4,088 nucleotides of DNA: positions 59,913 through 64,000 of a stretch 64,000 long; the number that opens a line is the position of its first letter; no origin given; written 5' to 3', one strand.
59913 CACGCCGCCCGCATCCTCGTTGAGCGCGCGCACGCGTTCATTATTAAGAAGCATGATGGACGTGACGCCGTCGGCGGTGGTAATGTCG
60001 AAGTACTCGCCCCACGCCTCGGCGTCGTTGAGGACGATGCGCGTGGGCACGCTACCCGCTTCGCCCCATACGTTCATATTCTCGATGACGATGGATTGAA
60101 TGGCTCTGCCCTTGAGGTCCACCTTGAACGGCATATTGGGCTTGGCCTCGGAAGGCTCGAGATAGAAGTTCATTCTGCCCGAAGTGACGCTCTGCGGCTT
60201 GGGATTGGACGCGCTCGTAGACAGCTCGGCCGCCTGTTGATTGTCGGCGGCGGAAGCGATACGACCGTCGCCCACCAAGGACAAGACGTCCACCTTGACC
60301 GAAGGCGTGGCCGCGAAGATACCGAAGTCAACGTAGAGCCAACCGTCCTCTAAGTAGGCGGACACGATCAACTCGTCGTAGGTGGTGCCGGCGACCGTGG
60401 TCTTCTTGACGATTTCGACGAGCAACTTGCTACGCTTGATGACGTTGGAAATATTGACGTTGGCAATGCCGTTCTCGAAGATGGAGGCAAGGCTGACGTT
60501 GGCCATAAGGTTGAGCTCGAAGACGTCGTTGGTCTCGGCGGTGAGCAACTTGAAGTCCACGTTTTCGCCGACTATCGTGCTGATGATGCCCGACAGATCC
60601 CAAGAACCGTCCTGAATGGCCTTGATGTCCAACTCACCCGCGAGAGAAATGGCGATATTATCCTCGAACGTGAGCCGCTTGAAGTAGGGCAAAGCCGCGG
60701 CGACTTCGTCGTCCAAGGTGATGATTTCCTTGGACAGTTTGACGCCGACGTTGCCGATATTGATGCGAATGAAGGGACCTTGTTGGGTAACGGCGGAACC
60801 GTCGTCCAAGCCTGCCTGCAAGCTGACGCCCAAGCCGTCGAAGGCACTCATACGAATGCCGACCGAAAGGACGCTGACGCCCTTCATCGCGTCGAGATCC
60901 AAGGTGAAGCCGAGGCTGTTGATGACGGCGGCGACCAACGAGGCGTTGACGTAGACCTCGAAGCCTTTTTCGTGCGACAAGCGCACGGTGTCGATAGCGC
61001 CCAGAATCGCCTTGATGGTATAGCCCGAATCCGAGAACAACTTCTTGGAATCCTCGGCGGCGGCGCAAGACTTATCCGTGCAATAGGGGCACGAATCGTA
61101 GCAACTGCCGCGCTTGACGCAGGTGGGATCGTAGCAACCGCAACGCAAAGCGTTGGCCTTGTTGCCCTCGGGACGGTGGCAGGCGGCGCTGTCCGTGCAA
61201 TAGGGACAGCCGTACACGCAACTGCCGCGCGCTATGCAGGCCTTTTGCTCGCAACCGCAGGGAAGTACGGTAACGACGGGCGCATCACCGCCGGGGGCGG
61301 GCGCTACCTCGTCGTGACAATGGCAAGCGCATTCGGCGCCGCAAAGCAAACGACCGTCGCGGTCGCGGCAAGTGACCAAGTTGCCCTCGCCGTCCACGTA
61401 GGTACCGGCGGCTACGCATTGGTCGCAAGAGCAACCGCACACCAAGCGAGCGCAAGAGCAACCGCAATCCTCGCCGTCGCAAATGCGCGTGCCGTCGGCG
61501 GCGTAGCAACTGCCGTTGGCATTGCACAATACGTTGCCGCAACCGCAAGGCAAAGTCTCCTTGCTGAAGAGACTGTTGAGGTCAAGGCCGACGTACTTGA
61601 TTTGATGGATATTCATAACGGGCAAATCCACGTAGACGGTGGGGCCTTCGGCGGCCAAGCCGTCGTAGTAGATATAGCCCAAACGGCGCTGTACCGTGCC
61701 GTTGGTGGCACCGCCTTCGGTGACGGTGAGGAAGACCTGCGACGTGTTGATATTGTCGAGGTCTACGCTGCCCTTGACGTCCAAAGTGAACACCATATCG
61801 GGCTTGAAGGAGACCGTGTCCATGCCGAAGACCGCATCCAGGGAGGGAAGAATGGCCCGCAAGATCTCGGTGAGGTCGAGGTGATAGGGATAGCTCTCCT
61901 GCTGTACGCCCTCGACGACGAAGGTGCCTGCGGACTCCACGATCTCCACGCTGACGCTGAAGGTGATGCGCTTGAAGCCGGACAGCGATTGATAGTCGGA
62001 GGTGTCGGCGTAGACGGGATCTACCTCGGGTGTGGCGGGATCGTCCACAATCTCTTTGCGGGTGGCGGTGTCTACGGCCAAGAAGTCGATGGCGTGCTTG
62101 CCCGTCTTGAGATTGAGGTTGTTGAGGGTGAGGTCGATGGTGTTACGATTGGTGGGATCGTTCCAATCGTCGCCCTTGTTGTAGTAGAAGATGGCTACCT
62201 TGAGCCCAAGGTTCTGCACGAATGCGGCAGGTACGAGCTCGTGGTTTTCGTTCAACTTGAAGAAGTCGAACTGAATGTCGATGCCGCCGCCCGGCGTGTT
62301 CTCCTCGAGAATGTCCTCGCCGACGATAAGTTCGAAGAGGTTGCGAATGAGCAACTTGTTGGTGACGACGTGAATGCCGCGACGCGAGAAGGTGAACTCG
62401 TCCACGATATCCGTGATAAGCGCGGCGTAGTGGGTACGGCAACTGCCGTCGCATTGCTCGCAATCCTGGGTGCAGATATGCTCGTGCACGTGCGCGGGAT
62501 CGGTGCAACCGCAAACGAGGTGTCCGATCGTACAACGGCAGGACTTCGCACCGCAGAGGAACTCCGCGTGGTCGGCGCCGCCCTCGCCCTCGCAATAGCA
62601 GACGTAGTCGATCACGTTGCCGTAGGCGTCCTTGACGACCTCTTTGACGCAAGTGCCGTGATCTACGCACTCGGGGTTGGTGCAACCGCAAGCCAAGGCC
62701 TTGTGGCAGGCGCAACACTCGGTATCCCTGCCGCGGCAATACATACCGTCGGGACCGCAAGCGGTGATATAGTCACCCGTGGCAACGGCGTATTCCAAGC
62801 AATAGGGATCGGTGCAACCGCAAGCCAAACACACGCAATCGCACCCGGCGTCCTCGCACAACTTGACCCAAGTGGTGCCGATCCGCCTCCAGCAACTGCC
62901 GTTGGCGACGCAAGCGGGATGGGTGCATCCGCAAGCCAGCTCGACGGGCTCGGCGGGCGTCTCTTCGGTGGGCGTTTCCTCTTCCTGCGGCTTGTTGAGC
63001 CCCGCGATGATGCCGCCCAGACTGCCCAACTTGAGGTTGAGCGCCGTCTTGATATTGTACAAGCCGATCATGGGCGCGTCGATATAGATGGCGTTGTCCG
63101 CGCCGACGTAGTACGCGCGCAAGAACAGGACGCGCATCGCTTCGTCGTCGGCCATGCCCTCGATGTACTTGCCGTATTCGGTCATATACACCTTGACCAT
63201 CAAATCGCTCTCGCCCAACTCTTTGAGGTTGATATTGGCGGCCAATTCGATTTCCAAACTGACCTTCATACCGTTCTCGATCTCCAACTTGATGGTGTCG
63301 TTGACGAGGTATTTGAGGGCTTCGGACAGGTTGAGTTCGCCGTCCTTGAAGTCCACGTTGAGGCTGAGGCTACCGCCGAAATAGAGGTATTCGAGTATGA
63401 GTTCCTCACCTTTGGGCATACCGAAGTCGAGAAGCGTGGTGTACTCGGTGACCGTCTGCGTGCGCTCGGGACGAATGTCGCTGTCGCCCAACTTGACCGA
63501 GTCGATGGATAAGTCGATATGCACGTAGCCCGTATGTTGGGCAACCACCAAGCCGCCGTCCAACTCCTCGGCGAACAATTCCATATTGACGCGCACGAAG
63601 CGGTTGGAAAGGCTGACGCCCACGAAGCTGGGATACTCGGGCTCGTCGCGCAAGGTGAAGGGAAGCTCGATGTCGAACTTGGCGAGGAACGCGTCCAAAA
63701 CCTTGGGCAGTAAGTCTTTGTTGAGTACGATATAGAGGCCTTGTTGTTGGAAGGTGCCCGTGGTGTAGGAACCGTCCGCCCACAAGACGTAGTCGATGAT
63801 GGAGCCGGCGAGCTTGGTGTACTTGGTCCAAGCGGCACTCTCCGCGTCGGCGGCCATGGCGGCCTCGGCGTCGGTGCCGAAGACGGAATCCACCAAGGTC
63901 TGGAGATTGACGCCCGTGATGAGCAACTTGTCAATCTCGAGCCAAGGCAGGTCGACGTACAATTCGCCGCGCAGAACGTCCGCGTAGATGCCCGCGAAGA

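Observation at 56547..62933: Cys-rich knot CGC-x3-C-x4-G-x-C repeated 14 times, clustered as insertions in giant A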

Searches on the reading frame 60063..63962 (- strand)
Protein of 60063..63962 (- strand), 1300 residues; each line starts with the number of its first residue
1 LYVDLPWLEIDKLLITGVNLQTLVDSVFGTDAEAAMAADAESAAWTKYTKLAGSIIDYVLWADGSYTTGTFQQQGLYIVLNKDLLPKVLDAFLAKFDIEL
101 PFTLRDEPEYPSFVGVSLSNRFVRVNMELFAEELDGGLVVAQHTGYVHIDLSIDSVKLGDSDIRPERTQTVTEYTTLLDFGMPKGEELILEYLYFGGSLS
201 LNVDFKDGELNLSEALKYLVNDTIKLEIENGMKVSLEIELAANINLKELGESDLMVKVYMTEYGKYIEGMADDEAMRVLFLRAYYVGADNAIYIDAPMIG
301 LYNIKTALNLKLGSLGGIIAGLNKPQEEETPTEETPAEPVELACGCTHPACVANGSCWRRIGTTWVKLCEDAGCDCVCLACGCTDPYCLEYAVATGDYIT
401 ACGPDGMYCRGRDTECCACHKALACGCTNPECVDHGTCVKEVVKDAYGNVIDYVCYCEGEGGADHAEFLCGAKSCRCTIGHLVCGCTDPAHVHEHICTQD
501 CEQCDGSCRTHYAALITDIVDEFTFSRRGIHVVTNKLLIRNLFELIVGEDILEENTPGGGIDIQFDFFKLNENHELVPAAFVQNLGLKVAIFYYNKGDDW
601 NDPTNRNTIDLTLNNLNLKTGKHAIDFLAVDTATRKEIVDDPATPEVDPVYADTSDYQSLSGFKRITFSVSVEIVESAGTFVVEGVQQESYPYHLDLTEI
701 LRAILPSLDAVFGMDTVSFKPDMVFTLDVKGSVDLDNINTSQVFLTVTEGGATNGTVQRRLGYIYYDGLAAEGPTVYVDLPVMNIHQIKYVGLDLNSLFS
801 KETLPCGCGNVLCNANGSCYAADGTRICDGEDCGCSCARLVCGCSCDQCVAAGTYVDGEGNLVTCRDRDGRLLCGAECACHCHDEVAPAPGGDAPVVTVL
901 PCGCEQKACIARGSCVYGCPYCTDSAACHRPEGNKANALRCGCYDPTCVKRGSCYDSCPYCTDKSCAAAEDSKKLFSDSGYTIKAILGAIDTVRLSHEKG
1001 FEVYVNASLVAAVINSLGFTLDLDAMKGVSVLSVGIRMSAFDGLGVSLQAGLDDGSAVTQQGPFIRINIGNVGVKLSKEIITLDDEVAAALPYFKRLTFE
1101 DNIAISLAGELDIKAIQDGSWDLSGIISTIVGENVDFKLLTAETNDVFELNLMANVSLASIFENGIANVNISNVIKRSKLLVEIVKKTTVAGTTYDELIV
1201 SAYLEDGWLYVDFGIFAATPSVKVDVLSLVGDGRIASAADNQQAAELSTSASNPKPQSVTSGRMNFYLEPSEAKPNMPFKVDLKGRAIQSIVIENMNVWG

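Call 17: find_homologous_proteins(query=window:60063-63962:-, max_evalue=0.001)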
Query window:60063-63962:-: 8000 candidates shared short words with the query, none scored E <= 0.001.

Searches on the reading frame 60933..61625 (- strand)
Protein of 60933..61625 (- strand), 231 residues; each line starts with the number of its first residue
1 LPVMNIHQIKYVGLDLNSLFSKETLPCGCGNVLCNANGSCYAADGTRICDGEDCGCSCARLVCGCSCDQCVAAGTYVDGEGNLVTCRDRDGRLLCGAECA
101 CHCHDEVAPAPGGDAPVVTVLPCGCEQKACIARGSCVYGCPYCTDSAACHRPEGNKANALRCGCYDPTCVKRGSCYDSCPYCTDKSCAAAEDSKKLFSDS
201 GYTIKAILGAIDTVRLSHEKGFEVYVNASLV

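Call 5: search_protein_families(library=pfam, proteins=[window:60933-61625:-], max_evalue=10)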
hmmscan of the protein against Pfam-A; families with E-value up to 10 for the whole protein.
window:60933-61625:- (231 aa): 1 family
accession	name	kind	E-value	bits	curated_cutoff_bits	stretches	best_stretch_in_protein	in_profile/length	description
PF11485.14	STK_08120-like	-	0.38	11.3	21.6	1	195-228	18-50/136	STK_08120-like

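Call 8: search_protein_families(library=ncbifam, proteins=[window:60933-61625:-], max_evalue=1)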
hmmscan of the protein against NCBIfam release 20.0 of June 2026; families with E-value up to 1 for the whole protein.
window:60933-61625:- (231 aa): 0 families
